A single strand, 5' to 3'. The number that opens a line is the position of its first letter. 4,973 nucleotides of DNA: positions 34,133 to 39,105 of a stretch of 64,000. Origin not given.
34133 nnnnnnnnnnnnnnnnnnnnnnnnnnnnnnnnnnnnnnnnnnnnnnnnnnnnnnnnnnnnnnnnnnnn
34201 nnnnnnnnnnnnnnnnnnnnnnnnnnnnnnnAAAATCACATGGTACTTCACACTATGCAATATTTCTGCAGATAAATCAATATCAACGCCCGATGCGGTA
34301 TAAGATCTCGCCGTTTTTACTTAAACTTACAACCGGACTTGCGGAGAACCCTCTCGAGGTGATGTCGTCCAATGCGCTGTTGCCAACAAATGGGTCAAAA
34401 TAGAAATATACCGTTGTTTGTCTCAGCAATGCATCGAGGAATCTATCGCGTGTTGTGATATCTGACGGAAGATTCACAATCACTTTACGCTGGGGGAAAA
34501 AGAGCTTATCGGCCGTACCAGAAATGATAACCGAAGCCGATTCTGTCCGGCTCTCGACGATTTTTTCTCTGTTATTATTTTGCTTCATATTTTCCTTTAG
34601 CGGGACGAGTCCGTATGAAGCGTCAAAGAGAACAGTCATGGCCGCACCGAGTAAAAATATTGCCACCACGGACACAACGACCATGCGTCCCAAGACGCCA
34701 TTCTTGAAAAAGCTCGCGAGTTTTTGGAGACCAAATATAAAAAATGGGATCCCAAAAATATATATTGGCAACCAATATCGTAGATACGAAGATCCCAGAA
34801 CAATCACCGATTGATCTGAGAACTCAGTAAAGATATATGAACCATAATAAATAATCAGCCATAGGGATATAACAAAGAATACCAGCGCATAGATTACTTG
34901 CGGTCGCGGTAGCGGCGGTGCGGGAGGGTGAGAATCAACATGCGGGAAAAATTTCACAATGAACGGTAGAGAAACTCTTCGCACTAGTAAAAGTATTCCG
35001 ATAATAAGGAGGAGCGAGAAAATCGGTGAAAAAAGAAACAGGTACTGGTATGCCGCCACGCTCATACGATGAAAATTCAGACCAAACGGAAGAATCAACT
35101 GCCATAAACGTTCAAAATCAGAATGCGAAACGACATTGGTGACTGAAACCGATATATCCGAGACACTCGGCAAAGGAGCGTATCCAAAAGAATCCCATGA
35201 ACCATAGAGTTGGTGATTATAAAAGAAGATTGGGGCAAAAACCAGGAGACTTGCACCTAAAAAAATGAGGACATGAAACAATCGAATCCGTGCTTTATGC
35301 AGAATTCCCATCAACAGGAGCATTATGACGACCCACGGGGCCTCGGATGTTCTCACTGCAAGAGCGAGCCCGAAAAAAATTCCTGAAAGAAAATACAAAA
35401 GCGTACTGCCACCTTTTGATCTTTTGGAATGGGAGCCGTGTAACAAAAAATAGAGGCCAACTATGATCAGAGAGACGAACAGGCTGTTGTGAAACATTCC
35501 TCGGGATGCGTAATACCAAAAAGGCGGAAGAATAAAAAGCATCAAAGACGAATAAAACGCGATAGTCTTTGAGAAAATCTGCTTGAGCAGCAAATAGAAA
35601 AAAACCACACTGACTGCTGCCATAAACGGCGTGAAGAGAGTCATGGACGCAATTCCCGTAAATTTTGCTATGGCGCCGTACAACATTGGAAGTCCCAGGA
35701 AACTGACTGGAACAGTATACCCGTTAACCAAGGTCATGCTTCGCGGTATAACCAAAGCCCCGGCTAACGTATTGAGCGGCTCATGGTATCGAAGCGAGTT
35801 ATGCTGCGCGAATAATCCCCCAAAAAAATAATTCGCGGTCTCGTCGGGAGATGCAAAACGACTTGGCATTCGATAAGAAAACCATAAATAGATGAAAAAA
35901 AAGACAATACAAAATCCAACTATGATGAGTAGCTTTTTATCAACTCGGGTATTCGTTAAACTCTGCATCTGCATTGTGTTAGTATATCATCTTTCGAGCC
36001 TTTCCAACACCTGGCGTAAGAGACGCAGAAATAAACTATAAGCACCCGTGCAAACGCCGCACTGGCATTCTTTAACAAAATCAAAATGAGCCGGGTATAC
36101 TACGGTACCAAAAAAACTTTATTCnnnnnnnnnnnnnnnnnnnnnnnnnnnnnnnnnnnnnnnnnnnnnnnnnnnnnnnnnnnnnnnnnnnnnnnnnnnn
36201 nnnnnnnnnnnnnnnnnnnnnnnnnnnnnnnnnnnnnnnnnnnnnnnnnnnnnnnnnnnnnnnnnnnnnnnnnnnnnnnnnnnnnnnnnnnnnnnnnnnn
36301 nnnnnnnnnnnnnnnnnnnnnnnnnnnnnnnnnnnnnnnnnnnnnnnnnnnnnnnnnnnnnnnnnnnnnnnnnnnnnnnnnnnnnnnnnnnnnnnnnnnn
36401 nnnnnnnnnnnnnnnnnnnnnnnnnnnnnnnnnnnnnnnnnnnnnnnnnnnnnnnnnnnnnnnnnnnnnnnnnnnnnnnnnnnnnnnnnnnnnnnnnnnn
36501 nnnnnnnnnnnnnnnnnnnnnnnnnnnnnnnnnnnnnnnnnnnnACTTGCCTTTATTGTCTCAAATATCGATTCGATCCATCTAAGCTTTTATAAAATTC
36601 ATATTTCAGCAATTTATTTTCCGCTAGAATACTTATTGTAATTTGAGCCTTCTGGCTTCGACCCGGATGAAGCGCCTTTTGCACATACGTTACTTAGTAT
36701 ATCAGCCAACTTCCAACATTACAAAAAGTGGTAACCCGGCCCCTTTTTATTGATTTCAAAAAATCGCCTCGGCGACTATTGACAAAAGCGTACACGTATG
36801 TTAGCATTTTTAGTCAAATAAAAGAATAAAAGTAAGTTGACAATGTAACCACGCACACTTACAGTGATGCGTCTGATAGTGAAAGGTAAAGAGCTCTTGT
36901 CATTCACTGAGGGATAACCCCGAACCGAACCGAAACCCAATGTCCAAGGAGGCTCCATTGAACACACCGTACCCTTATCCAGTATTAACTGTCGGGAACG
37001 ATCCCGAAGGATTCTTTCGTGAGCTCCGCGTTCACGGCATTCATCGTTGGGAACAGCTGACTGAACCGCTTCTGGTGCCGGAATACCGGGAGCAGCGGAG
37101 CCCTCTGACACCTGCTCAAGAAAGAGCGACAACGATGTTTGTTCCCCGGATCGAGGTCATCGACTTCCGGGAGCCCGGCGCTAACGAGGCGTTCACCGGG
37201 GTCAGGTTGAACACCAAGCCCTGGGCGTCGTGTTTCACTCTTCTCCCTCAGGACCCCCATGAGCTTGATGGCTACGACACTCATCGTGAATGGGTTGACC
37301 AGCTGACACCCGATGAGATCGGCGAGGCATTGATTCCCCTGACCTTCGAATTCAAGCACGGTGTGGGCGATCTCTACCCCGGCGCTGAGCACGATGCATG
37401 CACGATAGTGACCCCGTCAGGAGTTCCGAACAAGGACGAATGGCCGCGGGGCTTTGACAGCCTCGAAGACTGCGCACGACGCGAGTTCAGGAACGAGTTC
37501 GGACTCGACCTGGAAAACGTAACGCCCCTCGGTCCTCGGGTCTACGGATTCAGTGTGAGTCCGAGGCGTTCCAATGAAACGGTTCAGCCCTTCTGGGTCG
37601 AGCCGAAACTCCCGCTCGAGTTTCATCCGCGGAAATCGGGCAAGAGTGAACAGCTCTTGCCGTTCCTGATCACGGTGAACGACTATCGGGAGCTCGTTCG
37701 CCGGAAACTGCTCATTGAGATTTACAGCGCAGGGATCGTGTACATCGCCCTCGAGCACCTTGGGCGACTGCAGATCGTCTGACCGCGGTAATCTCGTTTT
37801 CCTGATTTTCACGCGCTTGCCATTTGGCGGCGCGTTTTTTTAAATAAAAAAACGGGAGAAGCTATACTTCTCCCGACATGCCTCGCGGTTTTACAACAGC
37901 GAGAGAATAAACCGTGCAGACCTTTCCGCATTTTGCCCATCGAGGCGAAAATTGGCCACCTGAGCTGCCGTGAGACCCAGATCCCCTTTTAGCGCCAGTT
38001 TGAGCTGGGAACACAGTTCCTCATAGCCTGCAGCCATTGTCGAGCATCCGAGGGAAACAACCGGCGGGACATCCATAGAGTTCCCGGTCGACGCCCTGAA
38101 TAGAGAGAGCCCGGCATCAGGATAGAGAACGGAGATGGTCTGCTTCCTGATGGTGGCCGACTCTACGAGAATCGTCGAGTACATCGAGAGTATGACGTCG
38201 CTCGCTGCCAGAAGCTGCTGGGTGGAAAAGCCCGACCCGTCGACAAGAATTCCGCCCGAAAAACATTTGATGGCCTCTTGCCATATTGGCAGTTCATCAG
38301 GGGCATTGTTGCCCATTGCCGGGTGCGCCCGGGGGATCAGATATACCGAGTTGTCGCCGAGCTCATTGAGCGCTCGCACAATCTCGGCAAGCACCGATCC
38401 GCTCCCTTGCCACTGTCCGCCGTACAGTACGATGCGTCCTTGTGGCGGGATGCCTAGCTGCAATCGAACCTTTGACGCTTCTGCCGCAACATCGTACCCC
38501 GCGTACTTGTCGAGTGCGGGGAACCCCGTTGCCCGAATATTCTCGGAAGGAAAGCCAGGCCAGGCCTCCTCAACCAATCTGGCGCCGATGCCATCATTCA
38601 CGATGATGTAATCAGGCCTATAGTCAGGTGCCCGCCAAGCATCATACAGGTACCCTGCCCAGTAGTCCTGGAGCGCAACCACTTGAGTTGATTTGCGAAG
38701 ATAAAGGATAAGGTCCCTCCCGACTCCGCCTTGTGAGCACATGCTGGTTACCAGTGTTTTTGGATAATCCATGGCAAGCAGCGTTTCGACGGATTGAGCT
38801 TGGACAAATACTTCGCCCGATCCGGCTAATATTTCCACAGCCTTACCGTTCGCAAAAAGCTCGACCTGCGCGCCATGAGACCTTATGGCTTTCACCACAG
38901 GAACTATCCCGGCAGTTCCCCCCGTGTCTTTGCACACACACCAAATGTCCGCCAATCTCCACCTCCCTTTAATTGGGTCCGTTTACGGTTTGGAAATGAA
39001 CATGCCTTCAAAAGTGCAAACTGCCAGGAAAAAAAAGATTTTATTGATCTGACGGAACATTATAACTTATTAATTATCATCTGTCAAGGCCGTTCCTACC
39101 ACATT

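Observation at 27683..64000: Compositionally mosaic 36-kb surface-glycan island combining rhamnose, a GT-C/flippase module, ABC export and acetamidino-legionaminic-type sugar with three candidate nonulosonate transferases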

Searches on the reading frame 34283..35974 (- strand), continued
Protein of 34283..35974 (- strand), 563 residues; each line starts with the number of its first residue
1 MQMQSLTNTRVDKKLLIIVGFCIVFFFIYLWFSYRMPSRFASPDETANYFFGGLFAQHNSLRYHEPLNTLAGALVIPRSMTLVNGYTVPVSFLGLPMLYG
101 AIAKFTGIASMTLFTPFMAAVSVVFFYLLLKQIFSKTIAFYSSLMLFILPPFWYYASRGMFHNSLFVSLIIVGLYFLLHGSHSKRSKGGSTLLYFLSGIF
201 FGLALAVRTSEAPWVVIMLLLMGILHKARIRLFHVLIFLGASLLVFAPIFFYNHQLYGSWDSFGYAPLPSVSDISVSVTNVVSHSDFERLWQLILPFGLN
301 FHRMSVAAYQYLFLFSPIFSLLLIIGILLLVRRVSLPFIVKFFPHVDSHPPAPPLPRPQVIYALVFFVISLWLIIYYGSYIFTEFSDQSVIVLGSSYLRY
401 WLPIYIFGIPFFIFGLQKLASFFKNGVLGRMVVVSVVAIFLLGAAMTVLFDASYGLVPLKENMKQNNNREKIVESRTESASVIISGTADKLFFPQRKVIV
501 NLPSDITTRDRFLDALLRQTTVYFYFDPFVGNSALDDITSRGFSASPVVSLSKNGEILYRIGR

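Call 92: find_encoding_contigs(protein=P0019, flank=10000, max_places=1)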
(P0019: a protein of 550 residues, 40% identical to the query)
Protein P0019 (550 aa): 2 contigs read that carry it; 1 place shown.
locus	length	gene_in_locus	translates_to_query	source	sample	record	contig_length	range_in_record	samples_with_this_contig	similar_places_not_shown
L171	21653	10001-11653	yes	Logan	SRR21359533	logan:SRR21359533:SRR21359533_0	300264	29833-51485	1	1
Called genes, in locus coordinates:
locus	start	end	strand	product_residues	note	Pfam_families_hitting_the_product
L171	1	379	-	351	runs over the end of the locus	PF03102:NeuB, PF08666:SAF (weak)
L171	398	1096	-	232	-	PF02348:CTP_transf_3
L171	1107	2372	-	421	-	PF00005:ABC_tran, PF13304:AAA_21 (faint), PF14524:Wzt_C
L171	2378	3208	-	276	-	PF01061:ABC2_membrane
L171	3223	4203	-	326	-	PF01370:Epimerase, PF16363:GDP_Man_Dehyd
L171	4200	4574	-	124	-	PF07760:DUF1616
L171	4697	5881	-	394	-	PF00155:Aminotran_1_2, PF01212:Beta_elim_lyase (weak)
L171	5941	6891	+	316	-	PF00459:Inositol_P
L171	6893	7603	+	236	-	PF01966:HD (weak)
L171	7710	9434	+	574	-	-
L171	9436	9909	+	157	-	-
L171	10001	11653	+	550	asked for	PF13231:PMT_2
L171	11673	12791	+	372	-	PF01370:Epimerase, PF07993:NAD_binding_4 (weak), PF16363:GDP_Man_Dehyd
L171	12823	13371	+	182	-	PF01966:HD (weak)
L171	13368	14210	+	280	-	PF01370:Epimerase, PF04321:RmlD_sub_bind, PF16363:GDP_Man_Dehyd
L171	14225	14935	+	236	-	PF00483:NTP_transferase, PF12804:NTP_transf_3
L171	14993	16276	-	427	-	PF08308:PEGA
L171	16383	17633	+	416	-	PF00275:EPSP_synthase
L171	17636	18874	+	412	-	PF22694:CtpB_N-like (weak), PF00595:PDZ, PF13180:PDZ_2 (weak), PF17820:PDZ_6, PF03572:Peptidase_S41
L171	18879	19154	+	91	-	PF00708:Acylphosphatase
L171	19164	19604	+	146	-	PF01281:Ribosomal_L9_N, PF03948:Ribosomal_L9_C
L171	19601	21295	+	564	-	PF06418:CTP_synth_N, PF00117:GATase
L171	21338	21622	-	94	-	PF01016:Ribosomal_L27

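Call 93: find_encoding_contigs(protein=P0016, flank=10000, max_places=1)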
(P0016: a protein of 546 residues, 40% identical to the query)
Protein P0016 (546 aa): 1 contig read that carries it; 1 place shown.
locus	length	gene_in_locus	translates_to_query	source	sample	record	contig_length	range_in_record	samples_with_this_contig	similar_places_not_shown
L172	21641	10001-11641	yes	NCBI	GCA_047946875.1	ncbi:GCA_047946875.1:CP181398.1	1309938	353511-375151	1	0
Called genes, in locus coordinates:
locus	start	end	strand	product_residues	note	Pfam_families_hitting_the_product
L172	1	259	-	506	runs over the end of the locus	-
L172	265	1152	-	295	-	PF01370:Epimerase (weak), PF04321:RmlD_sub_bind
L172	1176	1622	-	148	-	PF00908:dTDP_sugar_isom, PF05523:FdtA, PF14667:Polysacc_synt_C (weak)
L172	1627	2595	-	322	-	PF01370:Epimerase, PF04321:RmlD_sub_bind, PF16363:GDP_Man_Dehyd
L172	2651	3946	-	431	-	PF00534:Glycos_transf_1, PF13692:Glyco_trans_1_4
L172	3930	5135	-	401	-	PF13439:Glyco_transf_4 (faint), PF00534:Glycos_transf_1, PF13692:Glyco_trans_1_4, PF13524:Glyco_trans_1_2 (weak), PF20706:GT4-conflict (weak)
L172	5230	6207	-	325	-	PF01073:3Beta_HSD, PF01370:Epimerase, PF02719:Polysacc_synt_2, PF04321:RmlD_sub_bind (weak), PF07993:NAD_binding_4, PF13460:NAD_binding_10, PF16363:GDP_Man_Dehyd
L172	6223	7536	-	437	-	PF13439:Glyco_transf_4, PF00534:Glycos_transf_1, PF13692:Glyco_trans_1_4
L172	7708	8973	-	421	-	PF00005:ABC_tran, PF13304:AAA_21 (faint), PF14524:Wzt_C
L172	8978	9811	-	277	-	PF01061:ABC2_membrane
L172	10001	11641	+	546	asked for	-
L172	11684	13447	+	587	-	-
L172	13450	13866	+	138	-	-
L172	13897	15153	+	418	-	PF05221:AdoHcyase, PF00670:AdoHcyase_NAD, PF02826:2-Hacid_dh_C (weak), PF07991:KARI_N (weak)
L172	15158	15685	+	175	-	PF28549:NDPSase_N, PF00293:NUDIX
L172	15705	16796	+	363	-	PF01073:3Beta_HSD, PF01370:Epimerase, PF02719:Polysacc_synt_2 (weak), PF04321:RmlD_sub_bind (faint), PF07993:NAD_binding_4 (faint), PF16363:GDP_Man_Dehyd, PF01370:Epimerase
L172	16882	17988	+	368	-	PF01266:DAO, PF13450:NAD_binding_8 (weak)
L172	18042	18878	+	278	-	PF01073:3Beta_HSD (faint), PF01370:Epimerase, PF02719:Polysacc_synt_2 (faint), PF04321:RmlD_sub_bind, PF16363:GDP_Man_Dehyd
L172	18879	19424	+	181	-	PF00908:dTDP_sugar_isom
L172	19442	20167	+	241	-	PF00483:NTP_transferase, PF12804:NTP_transf_3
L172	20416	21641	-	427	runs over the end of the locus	PF08308:PEGA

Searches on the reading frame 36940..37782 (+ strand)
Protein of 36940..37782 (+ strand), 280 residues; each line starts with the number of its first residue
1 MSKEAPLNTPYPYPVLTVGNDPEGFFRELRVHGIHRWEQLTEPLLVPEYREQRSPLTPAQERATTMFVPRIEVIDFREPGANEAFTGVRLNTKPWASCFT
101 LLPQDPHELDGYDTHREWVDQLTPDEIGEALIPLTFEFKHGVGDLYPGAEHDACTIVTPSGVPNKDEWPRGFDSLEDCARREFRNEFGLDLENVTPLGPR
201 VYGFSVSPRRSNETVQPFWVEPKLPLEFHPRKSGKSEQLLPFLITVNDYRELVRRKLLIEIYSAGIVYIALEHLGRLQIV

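Call 3: search_protein_families(library=pfam, proteins=[window:36940-37782:+])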
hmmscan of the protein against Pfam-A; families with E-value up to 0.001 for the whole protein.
window:36940-37782:+ (280 aa): 1 family
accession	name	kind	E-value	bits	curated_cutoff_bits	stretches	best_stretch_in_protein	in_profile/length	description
PF00293.34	NUDIX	-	4.4e-05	23.9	21.1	1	173-237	42-108/134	NUDIX domain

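Call 44: search_protein_families(library=ncbifam, proteins=[window:36940-37782:+], max_evalue=0.01)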
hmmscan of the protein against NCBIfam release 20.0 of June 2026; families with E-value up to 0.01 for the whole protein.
window:36940-37782:+ (280 aa): 0 families

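Call 66: search_solved_structures(query=window:36940-37782:+, max_evalue=1)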
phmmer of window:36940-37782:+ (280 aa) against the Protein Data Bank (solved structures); distinct sequences matched with E-value up to 1: 1.
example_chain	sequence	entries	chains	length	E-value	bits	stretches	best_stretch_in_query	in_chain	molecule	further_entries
6jdd_A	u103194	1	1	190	0.81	12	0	181-253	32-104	Cypemycin cysteine dehydrogenase (decarboxylating)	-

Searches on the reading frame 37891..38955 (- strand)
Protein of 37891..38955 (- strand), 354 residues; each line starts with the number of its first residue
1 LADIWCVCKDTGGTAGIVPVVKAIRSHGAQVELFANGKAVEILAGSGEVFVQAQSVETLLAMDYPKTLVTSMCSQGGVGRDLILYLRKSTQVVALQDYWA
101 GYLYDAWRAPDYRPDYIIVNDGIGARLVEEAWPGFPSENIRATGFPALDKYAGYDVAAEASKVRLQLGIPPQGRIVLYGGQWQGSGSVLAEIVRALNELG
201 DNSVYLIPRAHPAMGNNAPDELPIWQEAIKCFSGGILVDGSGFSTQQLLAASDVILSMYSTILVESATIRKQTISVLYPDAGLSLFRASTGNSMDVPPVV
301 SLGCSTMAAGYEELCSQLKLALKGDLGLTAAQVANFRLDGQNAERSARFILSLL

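Call 4: search_protein_families(library=pfam, proteins=[window:37891-38955:-])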
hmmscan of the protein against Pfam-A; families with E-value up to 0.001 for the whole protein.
window:37891-38955:- (354 aa): 1 family
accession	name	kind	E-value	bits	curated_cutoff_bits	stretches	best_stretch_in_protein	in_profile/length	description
PF04464.20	Glyphos_transf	-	6.1e-08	32.4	22.1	1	112-267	133-283/367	CDP-Glycerol:Poly(glycerophosphate) glycerophosphotransferase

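Call 36: find_homologous_proteins(query=window:37891-38955:-)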
Query window:37891-38955:- (354 aa): 41 proteins with E <= 0.001 among 8000 candidates.
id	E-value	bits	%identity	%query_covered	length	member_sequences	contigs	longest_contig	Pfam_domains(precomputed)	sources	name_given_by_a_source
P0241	5.1e-227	771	100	98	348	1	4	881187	PF04464.21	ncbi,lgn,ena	-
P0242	2.2e-139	482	66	95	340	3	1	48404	PF04464.21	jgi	jgi:hypothetical protein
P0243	3.4e-104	367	49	99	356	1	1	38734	PF04464.21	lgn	-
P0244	9.6e-101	355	50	99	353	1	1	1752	-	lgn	-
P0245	2.7e-98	347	49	100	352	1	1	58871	PF02350.26,PF04464.21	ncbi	-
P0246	1.2e-92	329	47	99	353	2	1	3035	PF04464.21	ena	-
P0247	2.4e-92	328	49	98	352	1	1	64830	PF04464.21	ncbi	-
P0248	2.2e-91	325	46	99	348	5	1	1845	-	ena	-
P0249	4.6e-91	324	46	98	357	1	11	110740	-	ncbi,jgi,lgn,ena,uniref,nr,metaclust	ncbi:MAG: hypothetical protein A2831_00525 [Candidatus Yanofskybacteria bacterium RIFCSPHIGHO2_01_FU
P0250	6.5e-90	320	48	99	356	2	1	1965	PF02350.26,PF04464.21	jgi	-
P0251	1.3e-89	319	47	100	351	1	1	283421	PF04464.21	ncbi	-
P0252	4.4e-88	314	48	99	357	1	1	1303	PF02350.26,PF04464.21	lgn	-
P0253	4.0e-87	311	45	99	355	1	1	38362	PF04464.21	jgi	-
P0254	5.9e-87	310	43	100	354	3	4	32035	PF04464.21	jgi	-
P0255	6.6e-87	310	42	99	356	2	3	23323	PF04464.21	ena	-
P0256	3.3e-86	308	43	99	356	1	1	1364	PF04464.21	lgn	-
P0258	3.7e-86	307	46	99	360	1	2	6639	PF02350.26,PF04464.21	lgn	-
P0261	2.6e-81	291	42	100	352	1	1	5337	PF04464.21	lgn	-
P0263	4.7e-80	287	42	100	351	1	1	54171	PF02350.26,PF04464.21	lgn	-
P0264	9.0e-80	286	45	99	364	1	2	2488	PF02350.26,PF04464.21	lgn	-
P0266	2.7e-77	278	48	80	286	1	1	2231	PF04464.21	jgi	jgi:CDP-glycerol glycerophosphotransferase (TagB/SpsB family)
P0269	7.4e-76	274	42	99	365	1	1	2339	PF04464.21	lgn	-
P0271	3.5e-73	265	39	100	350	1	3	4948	PF04464.21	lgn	-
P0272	1.1e-71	260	44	93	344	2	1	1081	PF04464.21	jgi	-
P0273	2.0e-67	246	41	99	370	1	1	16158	PF04464.21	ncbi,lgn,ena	-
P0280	1.6e-54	203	37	98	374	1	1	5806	PF04464.21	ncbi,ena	-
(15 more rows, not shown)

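Call 37: find_encoding_contigs(protein=P0249, flank=10000, max_places=1)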
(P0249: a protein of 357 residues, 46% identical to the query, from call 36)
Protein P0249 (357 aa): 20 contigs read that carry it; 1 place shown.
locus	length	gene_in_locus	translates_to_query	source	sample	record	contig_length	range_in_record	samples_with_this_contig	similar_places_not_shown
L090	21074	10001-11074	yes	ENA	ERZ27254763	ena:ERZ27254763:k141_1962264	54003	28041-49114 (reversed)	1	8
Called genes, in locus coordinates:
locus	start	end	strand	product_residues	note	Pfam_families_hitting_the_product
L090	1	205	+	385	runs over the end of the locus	PF13439:Glyco_transf_4, PF20706:GT4-conflict (weak), PF00534:Glycos_transf_1, PF13692:Glyco_trans_1_4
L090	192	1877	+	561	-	PF13231:PMT_2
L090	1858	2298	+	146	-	PF09997:DUF2238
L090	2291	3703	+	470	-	PF13489:Methyltransf_23, PF13847:Methyltransf_31, PF08241:Methyltransf_11, PF08242:Methyltransf_12, PF13649:Methyltransf_25, PF10111:Glyco_tranf_2_2 (faint), PF00535:Glycos_transf_2, PF13641:Glyco_tranf_2_3 (weak)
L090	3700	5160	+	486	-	PF13231:PMT_2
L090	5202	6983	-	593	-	PF04055:Radical_SAM (weak)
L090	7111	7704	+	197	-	PF13580:SIS_2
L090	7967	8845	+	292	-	PF03102:NeuB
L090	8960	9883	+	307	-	PF00892:EamA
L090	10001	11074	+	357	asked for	-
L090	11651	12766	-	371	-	PF00155:Aminotran_1_2, PF01041:DegT_DnrJ_EryC1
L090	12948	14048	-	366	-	PF01073:3Beta_HSD, PF01370:Epimerase, PF02719:Polysacc_synt_2 (weak), PF07993:NAD_binding_4 (weak), PF16363:GDP_Man_Dehyd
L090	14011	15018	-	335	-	PF00535:Glycos_transf_2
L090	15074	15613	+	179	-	-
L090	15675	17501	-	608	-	PF02776:TPP_enzyme_N, PF00205:TPP_enzyme_M, PF02775:TPP_enzyme_C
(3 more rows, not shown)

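Call 38: find_encoding_contigs(protein=P0251, flank=10000, max_places=1)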
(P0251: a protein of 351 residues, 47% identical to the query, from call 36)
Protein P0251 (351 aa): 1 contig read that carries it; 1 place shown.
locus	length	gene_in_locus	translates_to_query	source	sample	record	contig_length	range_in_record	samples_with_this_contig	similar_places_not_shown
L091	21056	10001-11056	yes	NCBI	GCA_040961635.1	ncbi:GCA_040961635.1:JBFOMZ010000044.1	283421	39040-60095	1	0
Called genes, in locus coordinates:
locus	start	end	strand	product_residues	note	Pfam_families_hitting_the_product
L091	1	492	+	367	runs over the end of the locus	PF00226:DnaJ, PF01556:DnaJ_C, PF00684:DnaJ_CXXCXGXG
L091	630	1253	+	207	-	PF00657:Lipase_GDSL, PF13472:Lipase_GDSL_2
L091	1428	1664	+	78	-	-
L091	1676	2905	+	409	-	PF21760:SecD_1st, PF22599:SecDF_P1_head, PF00873:ACR_tran, PF03176:MMPL, PF02355:SecD_SecF_C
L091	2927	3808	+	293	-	PF02355:SecD_SecF_C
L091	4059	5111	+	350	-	PF04545:Sigma70_r4, PF05066:HARE-HTH (weak)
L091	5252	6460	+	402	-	PF26449:DUF8128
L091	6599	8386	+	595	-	PF01935:DUF87 (weak), PF02534:T4SS-DNA_transf, PF10412:TrwB_AAD_bind, PF12696:TraG-D_C (faint)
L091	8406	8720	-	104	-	PF05635:23S_rRNA_IVP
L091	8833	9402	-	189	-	PF08207:EFP_N, PF01132:EFP (weak), PF09285:Elong-fact-P_C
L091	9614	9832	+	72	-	-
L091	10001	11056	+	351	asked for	PF04464:Glyphos_transf (weak)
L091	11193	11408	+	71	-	-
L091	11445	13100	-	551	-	PF00171:Aldedh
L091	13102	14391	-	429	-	PF18083:PutA_N, PF01619:Pro_dh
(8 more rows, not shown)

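Call 44: search_protein_families(library=ncbifam, proteins=[window:37891-38955:-], max_evalue=0.01)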
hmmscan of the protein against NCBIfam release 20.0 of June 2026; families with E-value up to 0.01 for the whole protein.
window:37891-38955:- (354 aa): 2 families
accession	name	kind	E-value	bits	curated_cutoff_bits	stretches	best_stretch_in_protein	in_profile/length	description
NF041711.1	TagprimaseTarB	equivalog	1.7e-05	24.3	500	1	138-281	176-297/362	teichoic acid glycerol-phosphate primase TarB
NF046086.1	BFO_1060_trans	domain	0.00026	20.2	200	0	244-276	257-289/365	BFO_1060 family glycosyltransferase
